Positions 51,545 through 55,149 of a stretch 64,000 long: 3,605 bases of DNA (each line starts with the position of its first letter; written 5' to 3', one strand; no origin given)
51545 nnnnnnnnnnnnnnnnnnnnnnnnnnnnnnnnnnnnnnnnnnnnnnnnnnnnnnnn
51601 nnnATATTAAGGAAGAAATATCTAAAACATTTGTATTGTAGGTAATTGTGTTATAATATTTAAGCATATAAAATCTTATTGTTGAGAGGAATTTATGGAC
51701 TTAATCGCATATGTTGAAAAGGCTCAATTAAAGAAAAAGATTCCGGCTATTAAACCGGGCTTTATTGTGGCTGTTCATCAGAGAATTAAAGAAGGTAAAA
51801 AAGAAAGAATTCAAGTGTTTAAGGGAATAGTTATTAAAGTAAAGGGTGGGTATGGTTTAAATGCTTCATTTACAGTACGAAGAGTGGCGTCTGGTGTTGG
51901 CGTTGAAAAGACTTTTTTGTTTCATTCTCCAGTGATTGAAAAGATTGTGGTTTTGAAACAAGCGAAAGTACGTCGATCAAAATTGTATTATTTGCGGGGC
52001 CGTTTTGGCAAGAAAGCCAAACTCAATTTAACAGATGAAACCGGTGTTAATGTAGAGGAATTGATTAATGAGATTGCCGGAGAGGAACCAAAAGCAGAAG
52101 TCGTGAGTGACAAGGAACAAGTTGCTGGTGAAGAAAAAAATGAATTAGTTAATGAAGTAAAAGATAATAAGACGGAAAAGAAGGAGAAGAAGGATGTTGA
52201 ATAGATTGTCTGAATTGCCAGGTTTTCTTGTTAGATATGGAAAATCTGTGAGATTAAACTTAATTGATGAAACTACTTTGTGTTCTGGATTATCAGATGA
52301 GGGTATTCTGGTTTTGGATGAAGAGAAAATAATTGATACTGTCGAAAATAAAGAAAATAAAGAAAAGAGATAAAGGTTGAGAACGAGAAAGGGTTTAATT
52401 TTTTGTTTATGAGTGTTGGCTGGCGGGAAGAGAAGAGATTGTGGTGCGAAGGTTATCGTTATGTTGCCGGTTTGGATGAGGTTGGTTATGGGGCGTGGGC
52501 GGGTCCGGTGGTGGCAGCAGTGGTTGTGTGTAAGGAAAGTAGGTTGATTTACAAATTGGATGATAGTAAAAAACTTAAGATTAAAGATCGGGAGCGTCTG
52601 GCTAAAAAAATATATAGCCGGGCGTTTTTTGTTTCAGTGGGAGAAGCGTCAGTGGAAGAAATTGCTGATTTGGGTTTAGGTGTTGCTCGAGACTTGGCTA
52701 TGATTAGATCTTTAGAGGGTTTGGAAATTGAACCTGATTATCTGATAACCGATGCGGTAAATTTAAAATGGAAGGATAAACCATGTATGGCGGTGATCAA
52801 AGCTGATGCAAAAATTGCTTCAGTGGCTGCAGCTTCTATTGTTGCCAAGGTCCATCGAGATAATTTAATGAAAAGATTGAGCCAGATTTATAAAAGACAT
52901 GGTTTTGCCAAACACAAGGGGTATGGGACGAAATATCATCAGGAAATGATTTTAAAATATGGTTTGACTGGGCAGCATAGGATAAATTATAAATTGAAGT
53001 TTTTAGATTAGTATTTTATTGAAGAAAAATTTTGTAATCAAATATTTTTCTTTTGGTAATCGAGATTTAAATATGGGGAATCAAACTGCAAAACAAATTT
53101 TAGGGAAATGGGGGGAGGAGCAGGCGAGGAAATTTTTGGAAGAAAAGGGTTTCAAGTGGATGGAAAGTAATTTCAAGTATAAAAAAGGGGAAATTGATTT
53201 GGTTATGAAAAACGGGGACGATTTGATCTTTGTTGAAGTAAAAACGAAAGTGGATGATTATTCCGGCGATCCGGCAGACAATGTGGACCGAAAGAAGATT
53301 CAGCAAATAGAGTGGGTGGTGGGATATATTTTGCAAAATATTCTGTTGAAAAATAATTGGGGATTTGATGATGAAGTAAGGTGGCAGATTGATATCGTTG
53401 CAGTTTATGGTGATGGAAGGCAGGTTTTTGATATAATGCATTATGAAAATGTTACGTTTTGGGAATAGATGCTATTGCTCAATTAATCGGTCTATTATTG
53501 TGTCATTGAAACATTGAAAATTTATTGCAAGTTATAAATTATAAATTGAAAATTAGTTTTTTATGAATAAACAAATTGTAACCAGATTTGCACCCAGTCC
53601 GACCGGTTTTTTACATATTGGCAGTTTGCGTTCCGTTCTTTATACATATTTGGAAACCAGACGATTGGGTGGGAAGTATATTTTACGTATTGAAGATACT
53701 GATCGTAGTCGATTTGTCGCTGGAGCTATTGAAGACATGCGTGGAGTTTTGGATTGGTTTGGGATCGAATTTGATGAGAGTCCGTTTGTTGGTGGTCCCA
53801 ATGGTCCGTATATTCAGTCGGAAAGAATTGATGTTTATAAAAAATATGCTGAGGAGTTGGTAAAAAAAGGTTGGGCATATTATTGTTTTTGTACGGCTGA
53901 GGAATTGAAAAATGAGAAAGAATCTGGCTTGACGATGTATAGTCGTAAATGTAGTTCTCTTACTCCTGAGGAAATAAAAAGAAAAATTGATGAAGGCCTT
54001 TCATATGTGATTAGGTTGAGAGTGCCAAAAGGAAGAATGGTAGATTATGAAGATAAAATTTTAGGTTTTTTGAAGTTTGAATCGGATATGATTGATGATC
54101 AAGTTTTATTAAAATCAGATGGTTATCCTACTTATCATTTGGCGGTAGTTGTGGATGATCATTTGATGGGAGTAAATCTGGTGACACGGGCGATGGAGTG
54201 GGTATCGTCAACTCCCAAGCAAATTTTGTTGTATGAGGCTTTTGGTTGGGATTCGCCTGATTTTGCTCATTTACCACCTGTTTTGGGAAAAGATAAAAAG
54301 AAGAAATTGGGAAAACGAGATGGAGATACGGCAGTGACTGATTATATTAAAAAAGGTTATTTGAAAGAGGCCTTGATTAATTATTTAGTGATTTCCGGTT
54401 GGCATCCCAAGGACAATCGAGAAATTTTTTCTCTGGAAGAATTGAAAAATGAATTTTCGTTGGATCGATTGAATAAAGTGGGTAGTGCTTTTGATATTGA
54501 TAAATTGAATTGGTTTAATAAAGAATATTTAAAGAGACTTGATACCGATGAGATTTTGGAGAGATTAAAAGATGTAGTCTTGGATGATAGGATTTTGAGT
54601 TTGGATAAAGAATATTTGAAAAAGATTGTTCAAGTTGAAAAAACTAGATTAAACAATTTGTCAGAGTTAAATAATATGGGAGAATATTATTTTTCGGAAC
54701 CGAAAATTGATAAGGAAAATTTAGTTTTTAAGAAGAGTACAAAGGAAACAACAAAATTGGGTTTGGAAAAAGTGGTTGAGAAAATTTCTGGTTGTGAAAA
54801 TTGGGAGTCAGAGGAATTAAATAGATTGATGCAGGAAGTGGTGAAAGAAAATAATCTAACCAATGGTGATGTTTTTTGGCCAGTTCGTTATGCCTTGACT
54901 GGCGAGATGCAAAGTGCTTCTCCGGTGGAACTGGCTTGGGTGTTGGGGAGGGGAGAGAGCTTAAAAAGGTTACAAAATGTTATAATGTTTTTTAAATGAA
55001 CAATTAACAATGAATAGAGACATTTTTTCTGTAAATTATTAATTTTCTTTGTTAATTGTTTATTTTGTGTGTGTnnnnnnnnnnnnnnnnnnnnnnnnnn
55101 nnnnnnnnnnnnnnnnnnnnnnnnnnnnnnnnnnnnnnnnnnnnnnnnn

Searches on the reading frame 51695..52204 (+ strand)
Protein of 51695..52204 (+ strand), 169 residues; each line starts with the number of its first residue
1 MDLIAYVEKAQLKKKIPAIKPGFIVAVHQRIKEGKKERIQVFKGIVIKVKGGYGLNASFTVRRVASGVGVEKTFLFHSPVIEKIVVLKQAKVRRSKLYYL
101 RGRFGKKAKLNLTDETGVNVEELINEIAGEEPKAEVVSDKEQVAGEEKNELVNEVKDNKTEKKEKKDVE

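Call 68: search_protein_families(library=pfam, proteins=[window:51695-52204:+], max_evalue=0.00001)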
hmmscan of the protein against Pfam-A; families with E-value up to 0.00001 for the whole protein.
window:51695-52204:+ (169 aa): 1 family
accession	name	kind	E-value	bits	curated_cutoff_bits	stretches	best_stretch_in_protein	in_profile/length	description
PF01245.26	Ribosomal_L19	-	1.8e-40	137.8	22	1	3-110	2-108/111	Ribosomal protein L19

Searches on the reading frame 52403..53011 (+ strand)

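Call 68: search_protein_families(library=pfam, proteins=[window:52403-53011:+], max_evalue=0.00001)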
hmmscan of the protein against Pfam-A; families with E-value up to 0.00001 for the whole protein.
window:52403-53011:+ (202 aa): 1 family
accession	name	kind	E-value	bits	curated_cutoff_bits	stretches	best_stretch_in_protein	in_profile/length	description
PF01351.25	RNase_HII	-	1.7e-34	119.9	25.8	1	22-197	1-197/199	Ribonuclease HII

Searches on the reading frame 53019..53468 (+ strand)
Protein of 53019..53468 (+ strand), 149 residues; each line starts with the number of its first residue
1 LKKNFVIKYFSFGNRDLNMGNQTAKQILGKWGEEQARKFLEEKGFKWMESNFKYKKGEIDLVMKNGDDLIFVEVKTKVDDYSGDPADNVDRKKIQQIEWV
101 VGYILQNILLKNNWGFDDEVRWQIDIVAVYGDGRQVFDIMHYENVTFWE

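Call 68: search_protein_families(library=pfam, proteins=[window:53019-53468:+], max_evalue=0.00001)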
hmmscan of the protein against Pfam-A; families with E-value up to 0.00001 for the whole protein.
window:53019-53468:+ (149 aa): 2 families
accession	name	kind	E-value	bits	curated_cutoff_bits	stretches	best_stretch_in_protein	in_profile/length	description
PF02021.23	UPF0102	-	3.9e-19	69.2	23.6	1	32-129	1-80/80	Uncharacterised protein family UPF0102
PF08378.17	NERD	-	1.9e-07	32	22.1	0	29-84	2-64/111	Nuclease-related domain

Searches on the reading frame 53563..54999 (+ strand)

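Call 68: search_protein_families(library=pfam, proteins=[window:53563-54999:+], max_evalue=0.00001)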
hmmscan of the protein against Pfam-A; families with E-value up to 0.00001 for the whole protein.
window:53563-54999:+ (478 aa): 2 families
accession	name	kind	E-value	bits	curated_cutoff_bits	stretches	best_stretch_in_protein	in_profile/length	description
PF00749.27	tRNA-synt_1c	-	2.8e-91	306.2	23.4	1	4-317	1-314/314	tRNA synthetases class I (E and Q), catalytic domain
PF19269.4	Anticodon_2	-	3e-31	109.1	23.6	1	333-474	4-141/141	Anticodon binding domain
